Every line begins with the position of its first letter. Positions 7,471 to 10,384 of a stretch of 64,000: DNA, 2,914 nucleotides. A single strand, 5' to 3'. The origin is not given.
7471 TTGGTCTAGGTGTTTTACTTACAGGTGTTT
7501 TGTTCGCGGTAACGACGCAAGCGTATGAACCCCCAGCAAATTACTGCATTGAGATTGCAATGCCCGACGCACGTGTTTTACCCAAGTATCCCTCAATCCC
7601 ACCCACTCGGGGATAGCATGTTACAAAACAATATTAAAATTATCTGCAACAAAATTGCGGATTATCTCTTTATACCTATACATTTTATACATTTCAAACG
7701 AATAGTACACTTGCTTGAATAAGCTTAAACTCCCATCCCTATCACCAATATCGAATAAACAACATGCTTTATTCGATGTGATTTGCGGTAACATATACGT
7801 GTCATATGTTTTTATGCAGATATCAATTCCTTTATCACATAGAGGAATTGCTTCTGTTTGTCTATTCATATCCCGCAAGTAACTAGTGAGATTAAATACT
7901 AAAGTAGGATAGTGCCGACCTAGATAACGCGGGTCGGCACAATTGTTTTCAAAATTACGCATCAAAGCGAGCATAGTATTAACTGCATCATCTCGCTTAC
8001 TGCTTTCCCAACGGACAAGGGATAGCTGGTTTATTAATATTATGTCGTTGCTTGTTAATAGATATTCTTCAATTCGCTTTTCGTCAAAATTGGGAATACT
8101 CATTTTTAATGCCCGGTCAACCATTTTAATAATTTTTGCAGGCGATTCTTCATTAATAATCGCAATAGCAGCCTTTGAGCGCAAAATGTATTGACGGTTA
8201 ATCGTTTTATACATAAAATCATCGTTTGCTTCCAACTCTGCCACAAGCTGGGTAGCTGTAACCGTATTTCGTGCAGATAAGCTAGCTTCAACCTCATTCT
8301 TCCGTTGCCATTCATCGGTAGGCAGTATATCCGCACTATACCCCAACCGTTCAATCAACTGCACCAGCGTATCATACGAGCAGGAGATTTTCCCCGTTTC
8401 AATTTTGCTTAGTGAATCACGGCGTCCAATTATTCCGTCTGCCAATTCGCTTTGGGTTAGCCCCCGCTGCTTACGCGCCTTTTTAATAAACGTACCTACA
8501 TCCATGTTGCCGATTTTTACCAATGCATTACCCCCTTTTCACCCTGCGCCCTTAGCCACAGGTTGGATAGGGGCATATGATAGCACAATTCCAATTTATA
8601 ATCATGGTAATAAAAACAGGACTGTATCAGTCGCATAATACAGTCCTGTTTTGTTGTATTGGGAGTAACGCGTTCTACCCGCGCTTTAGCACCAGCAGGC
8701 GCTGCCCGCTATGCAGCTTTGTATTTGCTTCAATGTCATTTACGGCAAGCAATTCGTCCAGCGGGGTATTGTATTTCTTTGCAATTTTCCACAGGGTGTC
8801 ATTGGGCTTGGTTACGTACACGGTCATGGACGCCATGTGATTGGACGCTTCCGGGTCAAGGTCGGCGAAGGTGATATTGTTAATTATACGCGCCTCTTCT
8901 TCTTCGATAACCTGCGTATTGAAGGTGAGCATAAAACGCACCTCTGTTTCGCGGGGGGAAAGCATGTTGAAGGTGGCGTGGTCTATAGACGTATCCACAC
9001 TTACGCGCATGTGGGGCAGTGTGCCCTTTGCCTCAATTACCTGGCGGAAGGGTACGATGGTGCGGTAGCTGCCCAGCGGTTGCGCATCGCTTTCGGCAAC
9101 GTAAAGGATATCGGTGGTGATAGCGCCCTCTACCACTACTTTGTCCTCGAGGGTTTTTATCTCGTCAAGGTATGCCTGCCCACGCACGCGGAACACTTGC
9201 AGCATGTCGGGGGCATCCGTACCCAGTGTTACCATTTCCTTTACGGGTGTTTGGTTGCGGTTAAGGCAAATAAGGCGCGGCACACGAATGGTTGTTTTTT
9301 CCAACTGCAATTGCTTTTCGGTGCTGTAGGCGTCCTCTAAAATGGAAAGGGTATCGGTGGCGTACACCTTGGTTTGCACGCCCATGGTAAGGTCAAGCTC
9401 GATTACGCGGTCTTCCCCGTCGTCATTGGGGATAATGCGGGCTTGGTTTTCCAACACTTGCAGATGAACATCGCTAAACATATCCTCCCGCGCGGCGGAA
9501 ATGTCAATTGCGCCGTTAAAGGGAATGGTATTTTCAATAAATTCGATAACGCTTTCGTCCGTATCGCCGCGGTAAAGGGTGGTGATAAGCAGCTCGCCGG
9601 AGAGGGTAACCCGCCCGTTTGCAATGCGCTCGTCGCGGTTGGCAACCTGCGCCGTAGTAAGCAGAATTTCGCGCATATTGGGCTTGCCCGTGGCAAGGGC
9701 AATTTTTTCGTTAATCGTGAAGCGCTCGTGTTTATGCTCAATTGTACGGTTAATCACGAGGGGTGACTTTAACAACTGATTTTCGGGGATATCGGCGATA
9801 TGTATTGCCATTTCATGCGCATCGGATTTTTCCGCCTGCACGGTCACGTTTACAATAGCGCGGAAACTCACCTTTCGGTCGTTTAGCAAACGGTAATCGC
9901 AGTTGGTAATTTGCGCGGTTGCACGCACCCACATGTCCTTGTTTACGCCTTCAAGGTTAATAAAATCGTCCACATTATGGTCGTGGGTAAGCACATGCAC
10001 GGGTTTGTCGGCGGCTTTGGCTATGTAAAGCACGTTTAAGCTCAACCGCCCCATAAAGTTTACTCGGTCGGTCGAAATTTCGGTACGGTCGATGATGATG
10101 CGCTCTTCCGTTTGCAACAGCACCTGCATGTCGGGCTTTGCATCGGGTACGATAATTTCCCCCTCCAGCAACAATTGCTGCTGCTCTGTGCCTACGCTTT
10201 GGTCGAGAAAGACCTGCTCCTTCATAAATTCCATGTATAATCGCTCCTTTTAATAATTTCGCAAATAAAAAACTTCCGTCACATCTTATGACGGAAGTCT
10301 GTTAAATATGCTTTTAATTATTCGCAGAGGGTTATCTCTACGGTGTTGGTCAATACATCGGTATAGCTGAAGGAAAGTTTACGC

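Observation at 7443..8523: Candidate RRNPP-type peptide signalling cassette: XRE-HTH/helical-repeat regulator with a convergent, unannotated 57-aa secreted pro-peptide gene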

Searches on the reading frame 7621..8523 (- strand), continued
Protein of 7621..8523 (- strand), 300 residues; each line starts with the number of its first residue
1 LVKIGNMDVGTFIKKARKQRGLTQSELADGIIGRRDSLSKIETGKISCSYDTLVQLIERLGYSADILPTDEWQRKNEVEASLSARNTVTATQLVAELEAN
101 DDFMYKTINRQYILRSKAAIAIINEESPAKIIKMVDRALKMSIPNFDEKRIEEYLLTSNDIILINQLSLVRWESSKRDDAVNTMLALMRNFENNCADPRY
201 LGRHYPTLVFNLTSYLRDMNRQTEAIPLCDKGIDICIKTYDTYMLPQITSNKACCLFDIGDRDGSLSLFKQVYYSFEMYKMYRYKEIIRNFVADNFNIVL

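Call 67: search_protein_families(library=pfam, proteins=[L011:6223-8451:+, L009:1425-2015:+, L009:2096-2830:+, L020:1444-2412:+, L020:2442-2978:+, L019:2959-3318:+, L001:7790-8287:+, L001:8370-8693:+, L001:3733-4275:+, L004:1618-2946:+], max_evalue=0.01)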
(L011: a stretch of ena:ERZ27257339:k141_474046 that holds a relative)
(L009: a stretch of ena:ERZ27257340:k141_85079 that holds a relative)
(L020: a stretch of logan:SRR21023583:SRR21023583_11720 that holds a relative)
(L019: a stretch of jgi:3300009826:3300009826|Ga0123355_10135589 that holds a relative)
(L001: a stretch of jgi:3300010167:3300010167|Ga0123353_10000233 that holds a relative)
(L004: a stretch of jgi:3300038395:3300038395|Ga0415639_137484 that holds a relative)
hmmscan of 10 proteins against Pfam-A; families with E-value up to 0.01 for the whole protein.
L011:6223-8451:+ (742 aa): 0 families

L009:1425-2015:+ (196 aa): 0 families

L009:2096-2830:+ (244 aa): 0 families

L020:1444-2412:+ (322 aa): 0 families

L020:2442-2978:+ (178 aa): 0 families

L019:2959-3318:+ (119 aa): 0 families

L001:7790-8287:+ (165 aa): 0 families

L001:8370-8693:+ (107 aa): 0 families

L001:3733-4275:+ (180 aa): 0 families

L004:1618-2946:+ (442 aa): 2 families
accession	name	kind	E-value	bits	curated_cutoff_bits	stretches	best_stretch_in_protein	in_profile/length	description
PF04055.27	Radical_SAM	-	3.8e-17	63.4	29.5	1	96-243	3-145/166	Radical SAM superfamily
PF13353.11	Fer4_12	-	4.2e-08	34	22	1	98-191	13-100/137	4Fe-4S single cluster domain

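Call 75: list_cluster_members(proteins=[P0014, P0015, P0016, P0017, P0019, P0020, P0023, P0025, P0013, P0034])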
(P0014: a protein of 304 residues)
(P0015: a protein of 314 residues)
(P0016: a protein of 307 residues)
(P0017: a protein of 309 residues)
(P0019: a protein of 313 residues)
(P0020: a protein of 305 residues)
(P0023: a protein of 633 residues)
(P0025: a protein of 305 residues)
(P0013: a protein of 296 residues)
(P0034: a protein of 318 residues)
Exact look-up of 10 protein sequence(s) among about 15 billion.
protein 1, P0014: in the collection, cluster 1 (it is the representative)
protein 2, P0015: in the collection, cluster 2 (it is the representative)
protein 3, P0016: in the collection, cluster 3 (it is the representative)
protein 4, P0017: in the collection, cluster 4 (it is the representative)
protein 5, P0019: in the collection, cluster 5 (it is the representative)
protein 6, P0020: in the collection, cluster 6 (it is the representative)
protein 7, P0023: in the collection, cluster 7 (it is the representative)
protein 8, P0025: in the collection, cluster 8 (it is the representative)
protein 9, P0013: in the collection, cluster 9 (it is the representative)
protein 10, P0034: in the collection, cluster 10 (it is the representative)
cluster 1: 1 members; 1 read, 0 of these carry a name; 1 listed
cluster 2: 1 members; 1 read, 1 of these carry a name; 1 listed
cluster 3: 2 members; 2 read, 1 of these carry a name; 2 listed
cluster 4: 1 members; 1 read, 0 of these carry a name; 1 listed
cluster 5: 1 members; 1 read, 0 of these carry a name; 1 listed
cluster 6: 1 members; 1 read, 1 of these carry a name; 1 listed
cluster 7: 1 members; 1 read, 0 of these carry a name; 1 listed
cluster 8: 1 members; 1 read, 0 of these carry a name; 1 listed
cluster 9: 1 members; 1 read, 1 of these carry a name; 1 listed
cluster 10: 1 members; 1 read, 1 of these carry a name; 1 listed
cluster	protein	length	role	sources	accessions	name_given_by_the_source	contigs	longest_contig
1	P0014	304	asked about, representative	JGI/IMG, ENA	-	-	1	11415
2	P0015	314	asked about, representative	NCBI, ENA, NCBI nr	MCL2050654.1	MAG: helix-turn-helix domain-containing protein [Lachnospiraceae bacterium] | helix-turn-helix domain-containing protein [Lachnospiraceae bacterium]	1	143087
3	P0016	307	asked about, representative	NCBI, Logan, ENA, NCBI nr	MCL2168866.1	MAG: helix-turn-helix domain-containing protein [Defluviitaleaceae bacterium] | helix-turn-helix domain-containing protein [Defluviitaleaceae bacterium]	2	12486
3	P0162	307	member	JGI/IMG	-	-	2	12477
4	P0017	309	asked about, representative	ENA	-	-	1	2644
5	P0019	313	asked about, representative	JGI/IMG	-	-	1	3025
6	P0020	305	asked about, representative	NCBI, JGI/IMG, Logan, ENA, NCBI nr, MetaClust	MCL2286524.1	MAG: helix-turn-helix transcriptional regulator [Firmicutes bacterium] | helix-turn-helix transcriptional regulator [Bacillota bacterium] | \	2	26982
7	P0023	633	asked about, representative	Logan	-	-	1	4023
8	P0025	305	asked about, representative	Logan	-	-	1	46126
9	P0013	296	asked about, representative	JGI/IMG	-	transcriptional regulator with XRE-family HTH domain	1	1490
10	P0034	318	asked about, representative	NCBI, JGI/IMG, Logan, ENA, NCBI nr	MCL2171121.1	MAG: helix-turn-helix transcriptional regulator [Defluviitaleaceae bacterium] | helix-turn-helix transcriptional regulator [Defluviitaleaceae bacterium]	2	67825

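Call 76: search_dna_similar(query=window:7621-8523:-, collection=plasmids, mode=protein, max_evalue=0.00001, max_rows=15)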
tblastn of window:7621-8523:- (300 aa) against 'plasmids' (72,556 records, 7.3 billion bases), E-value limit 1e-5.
Records with a match: 91; places in all: 104; records where one place covers at least 80% of the query: 90.
Best place of each record, by identity: <60% 91.
By first word of the organism name: Bacillus 90; Niallia 1.
By predicted mobility (MOB-suite, as given by PLSDB): non-mobilizable 74; conjugative 13; mobilizable 4.
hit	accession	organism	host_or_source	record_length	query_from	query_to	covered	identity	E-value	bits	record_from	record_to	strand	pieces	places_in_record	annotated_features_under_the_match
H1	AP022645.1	Bacillus wiedmannii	-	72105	8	289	94%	26.4%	1e-7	60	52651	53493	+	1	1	transcriptional regulator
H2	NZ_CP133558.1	Bacillus wiedmannii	Thaumetopoea processionea,liquid culture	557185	4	290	96%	25.7%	9e-6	54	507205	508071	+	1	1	helix-turn-helix domain-containing protein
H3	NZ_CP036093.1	Bacillus toyonensis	cell culture,soil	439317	8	294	96%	25.6%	1e-12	75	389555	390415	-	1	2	helix-turn-helix domain-containing protein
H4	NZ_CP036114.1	Bacillus toyonensis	-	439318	8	294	96%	25.6%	1e-12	75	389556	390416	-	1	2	helix-turn-helix domain-containing protein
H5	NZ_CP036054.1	Bacillus toyonensis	cell culture,soil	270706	8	294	96%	25.6%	4e-12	74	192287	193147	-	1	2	helix-turn-helix domain-containing protein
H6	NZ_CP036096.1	Bacillus toyonensis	cell culture,soil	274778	8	294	96%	25.6%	4e-12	74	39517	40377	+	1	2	helix-turn-helix domain-containing protein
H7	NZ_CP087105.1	Bacillus toyonensis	mixed culture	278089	8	294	96%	25.6%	4e-12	74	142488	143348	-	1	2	helix-turn-helix domain-containing protein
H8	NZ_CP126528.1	Bacillus toyonensis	bacterial isolate,semidesertic area ...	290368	8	294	96%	25.6%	4e-12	74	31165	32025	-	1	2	helix-turn-helix domain-containing protein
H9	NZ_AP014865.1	Bacillus thuringiensis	-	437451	8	289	94%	26.0%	4e-8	62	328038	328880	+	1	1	helix-turn-helix domain-containing protein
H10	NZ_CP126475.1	Bacillus thuringiensis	mixed culture,termite gut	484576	8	289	94%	26.0%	4e-8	62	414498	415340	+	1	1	helix-turn-helix domain-containing protein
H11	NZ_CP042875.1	Bacillus cereus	Triticum aestivum L,tissue sample,root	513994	8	289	94%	26.0%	4e-8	62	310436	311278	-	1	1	helix-turn-helix domain-containing protein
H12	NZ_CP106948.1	Bacillus thuringiensis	BGSC database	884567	8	289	94%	26.0%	4e-8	62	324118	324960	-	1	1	helix-turn-helix domain-containing protein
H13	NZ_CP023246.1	Bacillus cereus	bacteria,pure culture,air in Laboratory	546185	8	289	94%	26.0%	4e-8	62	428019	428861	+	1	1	helix-turn-helix domain-containing protein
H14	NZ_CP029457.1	Bacillus cereus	Chives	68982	8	288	94%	26.1%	2e-10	69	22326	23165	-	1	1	helix-turn-helix domain-containing protein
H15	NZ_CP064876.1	Bacillus toyonensis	sediment,deep-sea sediment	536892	8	294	96%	25.3%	2e-12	75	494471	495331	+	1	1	helix-turn-helix domain-containing protein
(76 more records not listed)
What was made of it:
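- On PlcR/PapR subfamily: About 26% identity to Bacillus cereus-group plasmid-encoded HTH proteins (call 76).
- tblastn hits Bacillus cereus-group plasmid-encoded proteins, which I take to be PlcR paralogues, over 94-96% of the length (call 76).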

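Call 77: search_dna_similar(query=window:7621-8523:-, collection=phages, mode=protein, max_evalue=0.00001, max_rows=10)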
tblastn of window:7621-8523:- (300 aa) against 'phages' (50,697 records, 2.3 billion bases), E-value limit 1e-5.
Records with a match: 2; places in all: 2; records where one place covers at least 80% of the query: 2.
Best place of each record, by identity: <60% 2.
By first word of the organism name: Bacteriophage 2.
By host as written in the record: - 2.
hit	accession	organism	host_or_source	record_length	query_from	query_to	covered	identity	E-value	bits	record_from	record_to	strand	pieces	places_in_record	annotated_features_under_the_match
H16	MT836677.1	Bacteriophage sp.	human fecal samples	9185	9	297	96%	25.8%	2e-15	82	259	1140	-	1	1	record has no annotation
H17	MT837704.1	Bacteriophage sp.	human fecal samples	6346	1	274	91%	26.5%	2e-19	94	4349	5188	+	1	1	record has no annotation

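Call 78: get_annotated_region(hit=H3, flank=1500)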
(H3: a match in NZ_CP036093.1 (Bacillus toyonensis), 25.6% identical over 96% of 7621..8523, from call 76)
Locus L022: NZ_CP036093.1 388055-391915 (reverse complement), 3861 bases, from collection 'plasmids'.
description: Bacillus toyonensis strain JAS13/1 plasmid p239
organism: Bacillus toyonensis (NCBI taxid 155322)
taxonomy: Bacteria; Bacillota; Bacilli; Bacillales; Bacillaceae; Bacillus; Bacillus toyonensis
host: -; source: cell culture,soil; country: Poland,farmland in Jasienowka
typing (MOB-suite, as given by PLSDB): non-mobilizable; replicon rep_cluster_164
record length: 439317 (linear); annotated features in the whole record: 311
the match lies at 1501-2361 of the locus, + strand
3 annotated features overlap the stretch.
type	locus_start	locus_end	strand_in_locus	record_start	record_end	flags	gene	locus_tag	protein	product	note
CDS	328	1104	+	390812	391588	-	-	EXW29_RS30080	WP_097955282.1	GNAT family N-acetyltransferase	-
CDS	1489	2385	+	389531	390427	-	-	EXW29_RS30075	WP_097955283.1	helix-turn-helix domain-containing protein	-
CDS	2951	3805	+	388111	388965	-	-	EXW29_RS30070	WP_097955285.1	alpha/beta hydrolase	-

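Call 79: get_annotated_region(hit=H17, flank=1500)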
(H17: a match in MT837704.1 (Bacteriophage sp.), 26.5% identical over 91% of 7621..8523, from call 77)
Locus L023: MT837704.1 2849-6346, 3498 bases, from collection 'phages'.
description: UNVERIFIED: Bacteriophage sp. clone scaffold_5543 genomic sequence.
organism: Bacteriophage sp. (NCBI taxid 38018)
taxonomy: Viruses
host: -; source: human fecal samples; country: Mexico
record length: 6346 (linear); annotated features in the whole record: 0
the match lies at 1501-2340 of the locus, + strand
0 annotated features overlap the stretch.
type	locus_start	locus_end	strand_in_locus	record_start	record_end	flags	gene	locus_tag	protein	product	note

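Call 84: get_annotated_region(hit=H16, flank=1500)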
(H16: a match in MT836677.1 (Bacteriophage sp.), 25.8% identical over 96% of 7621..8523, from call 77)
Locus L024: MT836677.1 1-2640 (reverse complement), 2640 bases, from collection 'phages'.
description: UNVERIFIED: Bacteriophage sp. clone scaffold_2800 genomic sequence.
organism: Bacteriophage sp. (NCBI taxid 38018)
taxonomy: Viruses
host: -; source: human fecal samples; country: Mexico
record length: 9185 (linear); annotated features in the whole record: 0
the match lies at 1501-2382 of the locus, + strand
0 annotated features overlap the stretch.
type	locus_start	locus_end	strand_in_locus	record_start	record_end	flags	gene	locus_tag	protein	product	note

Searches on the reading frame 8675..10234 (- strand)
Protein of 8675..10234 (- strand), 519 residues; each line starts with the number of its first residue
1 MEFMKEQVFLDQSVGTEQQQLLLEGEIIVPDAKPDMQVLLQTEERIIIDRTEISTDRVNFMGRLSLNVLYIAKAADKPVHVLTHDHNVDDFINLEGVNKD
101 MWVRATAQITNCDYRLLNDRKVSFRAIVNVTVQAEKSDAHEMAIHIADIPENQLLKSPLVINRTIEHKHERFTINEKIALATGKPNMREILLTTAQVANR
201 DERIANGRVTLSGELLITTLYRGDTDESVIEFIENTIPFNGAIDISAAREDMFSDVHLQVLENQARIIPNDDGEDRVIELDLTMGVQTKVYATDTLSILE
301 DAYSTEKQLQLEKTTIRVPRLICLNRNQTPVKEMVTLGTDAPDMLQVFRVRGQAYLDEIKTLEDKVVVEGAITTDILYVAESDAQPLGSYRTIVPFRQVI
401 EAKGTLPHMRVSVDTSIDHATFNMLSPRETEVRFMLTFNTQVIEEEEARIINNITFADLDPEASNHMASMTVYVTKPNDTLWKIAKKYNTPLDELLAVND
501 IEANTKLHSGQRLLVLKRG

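Call 5: search_protein_families(library=pfam, proteins=[window:8675-10234:-], max_evalue=0.01)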
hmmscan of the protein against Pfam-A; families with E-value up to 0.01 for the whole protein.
window:8675-10234:- (519 aa): 2 families
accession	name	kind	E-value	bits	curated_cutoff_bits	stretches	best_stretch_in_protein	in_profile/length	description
PF12673.12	SipL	-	2.8e-45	152.9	23.6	3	343-424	1-77/78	SipL, SPOCS domain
PF01476.26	LysM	-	5.9e-12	45.8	20.9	1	473-515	1-42/43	LysM domain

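Call 6: search_protein_families(library=ncbifam, proteins=[window:8675-10234:-], max_evalue=0.01)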
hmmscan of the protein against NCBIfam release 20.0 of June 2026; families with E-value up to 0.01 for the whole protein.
window:8675-10234:- (519 aa): 9 families
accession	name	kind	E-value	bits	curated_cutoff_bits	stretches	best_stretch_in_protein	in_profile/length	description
TIGR02899.1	spore_safA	subfamily_domain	3.1e-05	23.8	67.85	1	478-499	4-25/44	SafA/ExsA family spore coat assembly protein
TIGR02907.1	spore_VI_D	equivalog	0.00017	21.3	169.85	1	442-513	267-341/344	stage VI sporulation protein D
NF008050.0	PRK10783.1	equivalog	0.00059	18.3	508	1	461-515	334-387/457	murein transglycosylase D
NF040883.1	amid_act_ActS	equivalog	0.00079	18.8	375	1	467-515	30-78/242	amidase activator ActS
NF050804.1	CellDivDipMCaul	equivalog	0.0012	17.8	900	1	471-514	359-402/634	cell division endopeptidase DipM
NF041208.1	celldiv_DipM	equivalog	0.0014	18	740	1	457-514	170-226/419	cell division endopeptidase DipM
NF004974.0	PRK06347.1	equivalog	0.0025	16.9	701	1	468-514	545-590/592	1,4-beta-N-acetylmuramoylhydrolase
NF010723.1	PRK14125.1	equivalog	0.0058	16.6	60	0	469-509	32-73/87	cell division suppressor protein YneA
NF052398.1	Agg_Promo_Fact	equivalog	0.0097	16.1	170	0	467-516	26-74/202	aggregation-promoting factor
